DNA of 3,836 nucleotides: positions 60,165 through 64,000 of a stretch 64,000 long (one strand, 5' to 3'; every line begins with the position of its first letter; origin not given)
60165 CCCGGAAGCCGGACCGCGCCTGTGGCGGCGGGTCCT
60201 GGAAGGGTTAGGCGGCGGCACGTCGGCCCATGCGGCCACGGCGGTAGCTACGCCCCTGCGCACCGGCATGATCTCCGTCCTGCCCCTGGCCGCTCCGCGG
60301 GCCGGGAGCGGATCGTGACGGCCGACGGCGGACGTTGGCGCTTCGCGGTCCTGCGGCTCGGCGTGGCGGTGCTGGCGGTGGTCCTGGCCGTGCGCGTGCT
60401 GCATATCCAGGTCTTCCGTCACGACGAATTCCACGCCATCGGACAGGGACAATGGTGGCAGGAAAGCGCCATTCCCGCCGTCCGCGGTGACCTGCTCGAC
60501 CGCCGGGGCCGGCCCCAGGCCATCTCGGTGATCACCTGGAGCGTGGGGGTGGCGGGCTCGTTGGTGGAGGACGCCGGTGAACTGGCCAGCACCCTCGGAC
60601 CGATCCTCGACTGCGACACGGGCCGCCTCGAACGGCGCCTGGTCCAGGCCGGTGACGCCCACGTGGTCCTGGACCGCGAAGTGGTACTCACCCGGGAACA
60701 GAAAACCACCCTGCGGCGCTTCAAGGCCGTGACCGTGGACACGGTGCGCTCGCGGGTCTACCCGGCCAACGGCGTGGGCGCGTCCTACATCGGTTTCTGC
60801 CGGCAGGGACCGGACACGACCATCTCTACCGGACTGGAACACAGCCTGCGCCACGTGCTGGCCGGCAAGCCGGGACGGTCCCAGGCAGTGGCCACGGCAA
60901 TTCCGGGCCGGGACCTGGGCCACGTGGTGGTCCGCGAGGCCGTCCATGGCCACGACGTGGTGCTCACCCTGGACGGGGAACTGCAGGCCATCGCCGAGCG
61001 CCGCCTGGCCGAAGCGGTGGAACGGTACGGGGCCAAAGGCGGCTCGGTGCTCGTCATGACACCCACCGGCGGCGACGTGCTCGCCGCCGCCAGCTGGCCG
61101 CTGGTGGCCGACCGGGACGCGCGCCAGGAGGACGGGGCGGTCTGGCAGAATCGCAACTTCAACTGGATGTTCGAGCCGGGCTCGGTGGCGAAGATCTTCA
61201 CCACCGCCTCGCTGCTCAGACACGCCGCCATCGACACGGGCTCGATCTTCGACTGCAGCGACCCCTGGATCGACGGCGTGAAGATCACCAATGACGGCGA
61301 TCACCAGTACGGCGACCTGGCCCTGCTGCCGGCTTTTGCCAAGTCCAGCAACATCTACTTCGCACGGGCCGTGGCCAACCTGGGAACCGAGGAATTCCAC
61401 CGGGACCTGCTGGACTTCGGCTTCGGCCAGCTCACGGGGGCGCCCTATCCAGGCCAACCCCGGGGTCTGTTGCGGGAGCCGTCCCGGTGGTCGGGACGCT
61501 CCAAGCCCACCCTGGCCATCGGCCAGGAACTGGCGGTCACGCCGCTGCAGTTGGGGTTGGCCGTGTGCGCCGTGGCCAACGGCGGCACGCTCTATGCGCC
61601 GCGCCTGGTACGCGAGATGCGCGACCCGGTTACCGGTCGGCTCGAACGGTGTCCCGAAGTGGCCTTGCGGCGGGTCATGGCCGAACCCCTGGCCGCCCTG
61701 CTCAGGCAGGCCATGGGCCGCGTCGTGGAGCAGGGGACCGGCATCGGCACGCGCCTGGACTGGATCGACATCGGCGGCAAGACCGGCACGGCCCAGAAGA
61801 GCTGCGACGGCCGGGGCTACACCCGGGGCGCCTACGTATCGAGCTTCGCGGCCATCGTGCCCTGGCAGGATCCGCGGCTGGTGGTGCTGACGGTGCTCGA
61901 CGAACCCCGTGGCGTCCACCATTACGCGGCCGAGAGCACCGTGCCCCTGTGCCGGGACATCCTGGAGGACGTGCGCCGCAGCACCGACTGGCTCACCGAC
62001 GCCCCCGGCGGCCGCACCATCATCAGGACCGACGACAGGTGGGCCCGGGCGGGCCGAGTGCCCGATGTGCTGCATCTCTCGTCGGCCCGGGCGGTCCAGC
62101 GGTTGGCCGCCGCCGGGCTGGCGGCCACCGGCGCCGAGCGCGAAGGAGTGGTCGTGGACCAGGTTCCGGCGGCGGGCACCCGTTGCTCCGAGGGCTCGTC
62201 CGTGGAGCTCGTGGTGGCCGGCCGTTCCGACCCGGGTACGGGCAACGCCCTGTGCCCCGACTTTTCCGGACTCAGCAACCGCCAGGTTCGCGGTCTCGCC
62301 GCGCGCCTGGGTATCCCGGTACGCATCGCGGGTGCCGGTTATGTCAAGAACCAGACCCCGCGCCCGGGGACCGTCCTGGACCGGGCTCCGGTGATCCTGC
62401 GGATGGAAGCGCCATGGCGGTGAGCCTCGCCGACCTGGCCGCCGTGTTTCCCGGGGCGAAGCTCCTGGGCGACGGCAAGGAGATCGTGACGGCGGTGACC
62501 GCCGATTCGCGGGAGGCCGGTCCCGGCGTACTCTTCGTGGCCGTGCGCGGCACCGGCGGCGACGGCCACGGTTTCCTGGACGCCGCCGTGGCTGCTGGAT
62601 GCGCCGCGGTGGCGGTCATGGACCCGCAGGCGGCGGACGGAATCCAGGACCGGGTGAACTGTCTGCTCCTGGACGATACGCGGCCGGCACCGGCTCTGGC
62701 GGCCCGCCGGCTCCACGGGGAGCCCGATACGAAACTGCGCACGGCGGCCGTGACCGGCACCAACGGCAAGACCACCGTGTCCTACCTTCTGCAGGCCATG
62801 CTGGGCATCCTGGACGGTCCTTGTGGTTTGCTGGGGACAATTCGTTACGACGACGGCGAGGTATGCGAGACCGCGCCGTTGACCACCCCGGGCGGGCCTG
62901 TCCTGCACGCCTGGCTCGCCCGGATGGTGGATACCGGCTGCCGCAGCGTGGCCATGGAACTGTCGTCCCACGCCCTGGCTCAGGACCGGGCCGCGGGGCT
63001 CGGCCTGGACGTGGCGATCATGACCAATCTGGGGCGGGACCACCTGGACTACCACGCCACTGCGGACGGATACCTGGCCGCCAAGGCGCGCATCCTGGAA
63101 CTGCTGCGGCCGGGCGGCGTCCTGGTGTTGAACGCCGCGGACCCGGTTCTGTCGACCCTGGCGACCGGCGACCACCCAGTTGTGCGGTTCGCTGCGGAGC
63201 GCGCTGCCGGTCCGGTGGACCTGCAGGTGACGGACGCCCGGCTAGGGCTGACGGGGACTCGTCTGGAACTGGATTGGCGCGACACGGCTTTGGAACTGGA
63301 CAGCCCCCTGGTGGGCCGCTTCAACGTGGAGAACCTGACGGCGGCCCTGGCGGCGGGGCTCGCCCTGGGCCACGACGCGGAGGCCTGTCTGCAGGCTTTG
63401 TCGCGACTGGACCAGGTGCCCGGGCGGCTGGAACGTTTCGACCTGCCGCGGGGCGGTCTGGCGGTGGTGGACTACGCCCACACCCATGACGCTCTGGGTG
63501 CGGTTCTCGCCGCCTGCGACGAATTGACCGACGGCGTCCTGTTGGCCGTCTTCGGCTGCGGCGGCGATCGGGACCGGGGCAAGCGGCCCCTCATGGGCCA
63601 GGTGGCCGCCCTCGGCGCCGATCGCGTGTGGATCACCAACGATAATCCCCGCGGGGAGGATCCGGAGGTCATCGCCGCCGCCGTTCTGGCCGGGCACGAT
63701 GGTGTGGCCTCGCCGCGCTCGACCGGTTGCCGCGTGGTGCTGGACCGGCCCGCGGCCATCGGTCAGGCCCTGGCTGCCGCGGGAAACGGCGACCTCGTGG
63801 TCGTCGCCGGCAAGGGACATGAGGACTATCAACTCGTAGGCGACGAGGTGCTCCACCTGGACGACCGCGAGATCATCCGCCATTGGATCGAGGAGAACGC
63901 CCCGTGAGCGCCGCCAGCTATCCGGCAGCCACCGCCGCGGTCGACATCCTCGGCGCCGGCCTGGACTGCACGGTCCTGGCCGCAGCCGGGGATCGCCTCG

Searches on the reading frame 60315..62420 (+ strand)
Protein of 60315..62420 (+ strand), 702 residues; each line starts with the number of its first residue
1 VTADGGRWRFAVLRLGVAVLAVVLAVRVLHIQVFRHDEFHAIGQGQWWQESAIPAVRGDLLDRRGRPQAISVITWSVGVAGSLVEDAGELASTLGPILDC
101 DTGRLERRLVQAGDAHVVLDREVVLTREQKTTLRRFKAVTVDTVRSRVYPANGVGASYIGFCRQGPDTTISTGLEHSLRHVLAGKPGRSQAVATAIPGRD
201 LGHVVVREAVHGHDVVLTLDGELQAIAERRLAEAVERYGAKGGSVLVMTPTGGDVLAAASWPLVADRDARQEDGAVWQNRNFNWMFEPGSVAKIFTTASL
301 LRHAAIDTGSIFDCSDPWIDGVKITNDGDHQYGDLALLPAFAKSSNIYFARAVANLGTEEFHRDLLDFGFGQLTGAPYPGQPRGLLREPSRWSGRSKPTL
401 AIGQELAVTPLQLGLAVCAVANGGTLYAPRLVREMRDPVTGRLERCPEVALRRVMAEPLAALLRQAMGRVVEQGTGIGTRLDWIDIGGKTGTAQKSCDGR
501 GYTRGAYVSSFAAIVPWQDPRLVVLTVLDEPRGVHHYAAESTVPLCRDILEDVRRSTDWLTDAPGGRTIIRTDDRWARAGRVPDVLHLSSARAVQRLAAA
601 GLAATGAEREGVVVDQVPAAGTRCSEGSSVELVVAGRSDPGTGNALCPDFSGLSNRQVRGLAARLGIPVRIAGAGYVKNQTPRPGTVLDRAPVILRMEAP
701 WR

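Call 27: search_protein_families(library=pfam, proteins=[window:60315-62420:+], max_evalue=0.001)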
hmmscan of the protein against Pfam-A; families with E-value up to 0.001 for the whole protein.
window:60315-62420:+ (702 aa): 3 families
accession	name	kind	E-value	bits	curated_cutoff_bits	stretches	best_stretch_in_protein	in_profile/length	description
PF00905.27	Transpeptidase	-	1.4e-49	169.4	22.1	1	243-551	1-299/299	Penicillin binding protein transpeptidase domain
PF03793.24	PASTA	-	2.9e-16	59.6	23.2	2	581-635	2-63/64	PASTA domain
PF03717.20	PBP_dimer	-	0.0008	20.3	24.4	0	53-176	2-138/180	Penicillin-binding Protein dimerisation domain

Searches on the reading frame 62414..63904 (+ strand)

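Call 27: search_protein_families(library=pfam, proteins=[window:62414-63904:+], max_evalue=0.001)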
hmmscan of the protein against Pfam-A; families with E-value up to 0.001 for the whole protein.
window:62414-63904:+ (497 aa): 3 families
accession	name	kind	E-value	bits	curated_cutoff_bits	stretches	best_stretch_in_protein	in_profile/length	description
PF08245.18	Mur_ligase_M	-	7.4e-43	147.3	24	1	113-314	1-199/200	Mur ligase middle domain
PF02875.26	Mur_ligase_C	-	8.4e-28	98.2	28.4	1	337-468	1-127/127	Mur ligase, glutamate ligase domain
PF01225.30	Mur_ligase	-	4e-05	24.3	21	1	25-72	2-54/95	Mur ligase family, catalytic domain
